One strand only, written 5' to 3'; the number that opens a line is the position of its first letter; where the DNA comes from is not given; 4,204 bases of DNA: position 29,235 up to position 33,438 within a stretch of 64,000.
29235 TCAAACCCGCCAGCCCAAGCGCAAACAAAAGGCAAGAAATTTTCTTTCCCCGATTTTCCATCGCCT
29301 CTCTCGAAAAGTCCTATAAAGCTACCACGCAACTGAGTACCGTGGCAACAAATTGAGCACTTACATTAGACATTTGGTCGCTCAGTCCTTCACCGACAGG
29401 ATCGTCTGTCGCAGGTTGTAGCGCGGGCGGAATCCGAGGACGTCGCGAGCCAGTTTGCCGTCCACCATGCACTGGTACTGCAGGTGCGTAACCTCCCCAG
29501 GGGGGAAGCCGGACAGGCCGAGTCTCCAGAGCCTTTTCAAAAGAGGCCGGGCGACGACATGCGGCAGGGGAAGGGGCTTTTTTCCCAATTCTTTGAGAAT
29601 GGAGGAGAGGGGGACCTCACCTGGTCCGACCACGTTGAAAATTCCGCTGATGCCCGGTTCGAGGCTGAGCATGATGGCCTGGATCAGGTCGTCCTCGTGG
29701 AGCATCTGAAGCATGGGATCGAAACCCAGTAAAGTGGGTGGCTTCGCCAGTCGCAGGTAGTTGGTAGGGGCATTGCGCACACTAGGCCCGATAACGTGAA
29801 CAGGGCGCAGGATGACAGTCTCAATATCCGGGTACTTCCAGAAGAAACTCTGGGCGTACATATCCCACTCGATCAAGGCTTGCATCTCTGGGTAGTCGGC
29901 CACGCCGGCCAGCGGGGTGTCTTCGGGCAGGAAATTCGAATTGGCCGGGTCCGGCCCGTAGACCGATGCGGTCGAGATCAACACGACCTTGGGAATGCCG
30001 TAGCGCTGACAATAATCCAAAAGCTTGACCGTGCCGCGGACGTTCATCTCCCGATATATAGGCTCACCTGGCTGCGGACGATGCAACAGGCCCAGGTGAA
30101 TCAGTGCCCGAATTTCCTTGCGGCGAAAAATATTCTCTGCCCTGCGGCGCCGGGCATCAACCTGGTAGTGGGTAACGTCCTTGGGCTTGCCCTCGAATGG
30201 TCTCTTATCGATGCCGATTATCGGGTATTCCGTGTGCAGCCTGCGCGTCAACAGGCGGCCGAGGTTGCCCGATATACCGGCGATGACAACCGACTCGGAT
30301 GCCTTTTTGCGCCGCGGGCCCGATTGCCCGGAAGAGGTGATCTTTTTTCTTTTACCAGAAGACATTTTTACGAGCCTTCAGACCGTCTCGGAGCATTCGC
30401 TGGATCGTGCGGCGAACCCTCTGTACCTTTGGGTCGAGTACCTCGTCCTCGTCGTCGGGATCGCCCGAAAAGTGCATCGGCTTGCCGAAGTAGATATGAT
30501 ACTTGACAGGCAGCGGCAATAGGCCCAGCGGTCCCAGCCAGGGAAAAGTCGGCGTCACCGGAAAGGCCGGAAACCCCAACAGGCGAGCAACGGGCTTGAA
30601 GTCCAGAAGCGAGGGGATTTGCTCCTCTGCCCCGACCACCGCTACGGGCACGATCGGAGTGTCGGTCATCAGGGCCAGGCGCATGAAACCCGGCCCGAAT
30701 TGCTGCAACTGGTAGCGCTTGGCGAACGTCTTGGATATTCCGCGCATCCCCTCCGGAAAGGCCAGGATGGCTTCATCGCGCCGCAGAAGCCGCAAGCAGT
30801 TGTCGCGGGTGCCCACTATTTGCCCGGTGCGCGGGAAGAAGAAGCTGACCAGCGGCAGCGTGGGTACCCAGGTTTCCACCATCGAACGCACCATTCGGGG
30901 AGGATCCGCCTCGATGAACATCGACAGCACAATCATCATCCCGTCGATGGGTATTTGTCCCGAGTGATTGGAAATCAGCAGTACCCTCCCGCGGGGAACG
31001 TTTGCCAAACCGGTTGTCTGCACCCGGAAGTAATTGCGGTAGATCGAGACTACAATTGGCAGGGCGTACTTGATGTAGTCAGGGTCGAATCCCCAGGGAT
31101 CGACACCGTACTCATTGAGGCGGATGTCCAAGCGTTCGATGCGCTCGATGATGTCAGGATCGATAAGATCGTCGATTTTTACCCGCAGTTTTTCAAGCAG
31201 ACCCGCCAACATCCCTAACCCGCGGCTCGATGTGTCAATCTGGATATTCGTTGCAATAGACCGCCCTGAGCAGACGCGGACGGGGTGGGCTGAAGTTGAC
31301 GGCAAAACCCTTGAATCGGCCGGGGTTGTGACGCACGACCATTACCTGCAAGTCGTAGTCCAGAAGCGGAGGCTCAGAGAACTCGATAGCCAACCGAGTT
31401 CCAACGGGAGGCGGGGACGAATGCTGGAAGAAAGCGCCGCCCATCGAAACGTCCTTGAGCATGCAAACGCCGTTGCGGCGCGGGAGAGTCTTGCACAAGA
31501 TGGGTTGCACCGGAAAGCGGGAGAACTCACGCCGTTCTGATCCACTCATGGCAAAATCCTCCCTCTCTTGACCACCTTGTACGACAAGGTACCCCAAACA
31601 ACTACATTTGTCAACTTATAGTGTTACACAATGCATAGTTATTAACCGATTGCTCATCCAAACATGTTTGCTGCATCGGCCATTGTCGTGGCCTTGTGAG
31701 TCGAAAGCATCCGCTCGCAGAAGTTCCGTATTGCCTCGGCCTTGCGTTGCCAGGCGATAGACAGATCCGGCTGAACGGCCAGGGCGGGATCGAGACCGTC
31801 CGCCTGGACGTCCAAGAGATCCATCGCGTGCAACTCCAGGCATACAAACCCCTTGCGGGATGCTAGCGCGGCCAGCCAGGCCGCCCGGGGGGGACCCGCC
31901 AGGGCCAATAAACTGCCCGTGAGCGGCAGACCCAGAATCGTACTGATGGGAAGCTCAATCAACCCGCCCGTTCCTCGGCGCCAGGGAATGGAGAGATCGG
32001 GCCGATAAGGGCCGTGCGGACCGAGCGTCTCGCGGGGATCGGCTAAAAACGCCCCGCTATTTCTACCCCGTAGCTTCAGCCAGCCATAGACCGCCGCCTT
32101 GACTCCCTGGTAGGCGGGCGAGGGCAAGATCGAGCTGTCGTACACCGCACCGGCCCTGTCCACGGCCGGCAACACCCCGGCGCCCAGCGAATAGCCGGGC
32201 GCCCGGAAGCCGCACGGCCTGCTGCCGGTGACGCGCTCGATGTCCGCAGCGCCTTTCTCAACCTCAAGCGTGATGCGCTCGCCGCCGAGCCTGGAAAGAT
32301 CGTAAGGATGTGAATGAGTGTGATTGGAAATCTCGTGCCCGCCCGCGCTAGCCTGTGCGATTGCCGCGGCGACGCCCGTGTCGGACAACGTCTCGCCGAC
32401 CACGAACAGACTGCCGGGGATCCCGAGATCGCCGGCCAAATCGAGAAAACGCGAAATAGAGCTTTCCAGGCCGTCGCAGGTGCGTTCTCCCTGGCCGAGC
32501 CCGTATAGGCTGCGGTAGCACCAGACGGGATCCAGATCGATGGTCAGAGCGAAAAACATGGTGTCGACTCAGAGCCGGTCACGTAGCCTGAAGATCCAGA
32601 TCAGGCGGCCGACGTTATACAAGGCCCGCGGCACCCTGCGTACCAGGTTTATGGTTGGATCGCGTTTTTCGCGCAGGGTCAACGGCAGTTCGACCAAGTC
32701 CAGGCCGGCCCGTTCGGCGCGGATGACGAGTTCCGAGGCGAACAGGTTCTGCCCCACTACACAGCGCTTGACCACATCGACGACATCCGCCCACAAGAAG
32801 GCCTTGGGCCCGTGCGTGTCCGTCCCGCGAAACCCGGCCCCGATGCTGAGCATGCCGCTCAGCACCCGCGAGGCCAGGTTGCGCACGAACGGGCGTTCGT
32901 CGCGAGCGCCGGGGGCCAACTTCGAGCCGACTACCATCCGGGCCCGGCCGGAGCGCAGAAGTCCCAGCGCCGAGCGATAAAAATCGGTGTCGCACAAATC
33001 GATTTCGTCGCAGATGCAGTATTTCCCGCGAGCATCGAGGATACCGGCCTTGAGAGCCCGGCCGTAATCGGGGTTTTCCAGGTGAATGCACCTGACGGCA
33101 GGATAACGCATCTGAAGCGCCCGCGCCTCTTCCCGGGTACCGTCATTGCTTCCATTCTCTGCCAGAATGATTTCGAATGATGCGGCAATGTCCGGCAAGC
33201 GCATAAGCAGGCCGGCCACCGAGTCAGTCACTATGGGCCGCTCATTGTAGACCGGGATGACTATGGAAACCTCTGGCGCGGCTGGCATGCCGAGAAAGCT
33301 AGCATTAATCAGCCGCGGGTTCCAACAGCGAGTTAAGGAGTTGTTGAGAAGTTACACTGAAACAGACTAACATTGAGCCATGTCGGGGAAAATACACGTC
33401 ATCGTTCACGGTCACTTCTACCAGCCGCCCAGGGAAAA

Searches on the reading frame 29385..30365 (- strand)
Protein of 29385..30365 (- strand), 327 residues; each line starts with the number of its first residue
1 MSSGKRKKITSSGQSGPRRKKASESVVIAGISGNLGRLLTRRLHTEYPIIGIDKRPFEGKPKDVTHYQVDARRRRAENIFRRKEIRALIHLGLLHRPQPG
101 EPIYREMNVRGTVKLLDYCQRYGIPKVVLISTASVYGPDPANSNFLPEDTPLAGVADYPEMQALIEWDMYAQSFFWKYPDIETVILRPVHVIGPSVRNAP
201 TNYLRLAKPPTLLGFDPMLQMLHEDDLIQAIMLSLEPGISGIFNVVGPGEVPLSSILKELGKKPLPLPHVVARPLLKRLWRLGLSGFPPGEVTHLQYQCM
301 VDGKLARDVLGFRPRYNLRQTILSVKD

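Call 23: search_protein_families(library=pfam, proteins=[window:29385-30365:-], max_evalue=0.00001)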
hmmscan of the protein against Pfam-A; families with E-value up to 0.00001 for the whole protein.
window:29385-30365:- (327 aa): 3 families
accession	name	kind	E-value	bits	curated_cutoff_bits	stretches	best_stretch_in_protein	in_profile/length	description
PF01370.27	Epimerase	-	6.3e-21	75.3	20.9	1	26-244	1-238/240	NAD dependent epimerase/dehydratase family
PF01073.25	3Beta_HSD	-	1.2e-06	28.2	22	1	103-208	87-198/280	3-beta hydroxysteroid dehydrogenase/isomerase family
PF16363.11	GDP_Man_Dehyd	-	3.3e-06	27.2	27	0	28-158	2-153/332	GDP-mannose 4,6 dehydratase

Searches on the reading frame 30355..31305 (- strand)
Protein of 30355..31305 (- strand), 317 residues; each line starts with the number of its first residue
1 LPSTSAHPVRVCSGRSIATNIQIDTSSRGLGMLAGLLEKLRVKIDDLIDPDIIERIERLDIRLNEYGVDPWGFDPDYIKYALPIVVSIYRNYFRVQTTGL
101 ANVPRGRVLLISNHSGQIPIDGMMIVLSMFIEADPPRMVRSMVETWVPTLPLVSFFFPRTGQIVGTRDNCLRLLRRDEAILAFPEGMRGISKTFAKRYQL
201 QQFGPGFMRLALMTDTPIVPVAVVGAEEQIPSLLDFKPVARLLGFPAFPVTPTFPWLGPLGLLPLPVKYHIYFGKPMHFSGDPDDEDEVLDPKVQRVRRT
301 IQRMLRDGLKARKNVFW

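Call 23: search_protein_families(library=pfam, proteins=[window:30355-31305:-], max_evalue=0.00001)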
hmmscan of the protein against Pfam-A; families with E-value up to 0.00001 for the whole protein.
window:30355-31305:- (317 aa): 1 family
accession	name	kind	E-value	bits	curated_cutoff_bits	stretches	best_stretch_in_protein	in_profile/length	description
PF01553.26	Acyltransferase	-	2e-16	60.4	23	1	94-223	1-131/132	Acyltransferase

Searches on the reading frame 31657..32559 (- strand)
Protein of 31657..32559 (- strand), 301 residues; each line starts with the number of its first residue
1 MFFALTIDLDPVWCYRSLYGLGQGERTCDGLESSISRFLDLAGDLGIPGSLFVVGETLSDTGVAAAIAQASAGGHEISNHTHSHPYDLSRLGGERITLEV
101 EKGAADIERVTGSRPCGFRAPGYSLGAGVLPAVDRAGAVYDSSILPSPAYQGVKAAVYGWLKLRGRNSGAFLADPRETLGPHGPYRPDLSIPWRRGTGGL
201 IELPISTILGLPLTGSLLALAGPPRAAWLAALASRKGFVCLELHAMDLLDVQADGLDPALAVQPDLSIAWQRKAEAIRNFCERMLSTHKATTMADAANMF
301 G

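Call 23: search_protein_families(library=pfam, proteins=[window:31657-32559:-], max_evalue=0.00001)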
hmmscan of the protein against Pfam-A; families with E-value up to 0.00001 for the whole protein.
window:31657-32559:- (301 aa): 1 family
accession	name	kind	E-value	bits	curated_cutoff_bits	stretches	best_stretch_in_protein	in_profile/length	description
PF01522.26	Polysacc_deac_1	-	8.4e-12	45.6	23.1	1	29-137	15-120/124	Polysaccharide deacetylase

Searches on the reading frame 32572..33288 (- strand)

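Call 23: search_protein_families(library=pfam, proteins=[window:32572-33288:-], max_evalue=0.00001)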
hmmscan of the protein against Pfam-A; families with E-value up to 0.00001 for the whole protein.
window:32572-33288:- (239 aa): 2 families
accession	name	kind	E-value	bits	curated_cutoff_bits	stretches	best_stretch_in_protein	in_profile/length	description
PF00535.33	Glycos_transf_2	-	3e-16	60.3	23.3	1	8-125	1-117/168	Glycosyl transferase family 2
PF13641.12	Glyco_tranf_2_3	-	7.8e-06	26.5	27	0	5-72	1-67/230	Glycosyltransferase like family 2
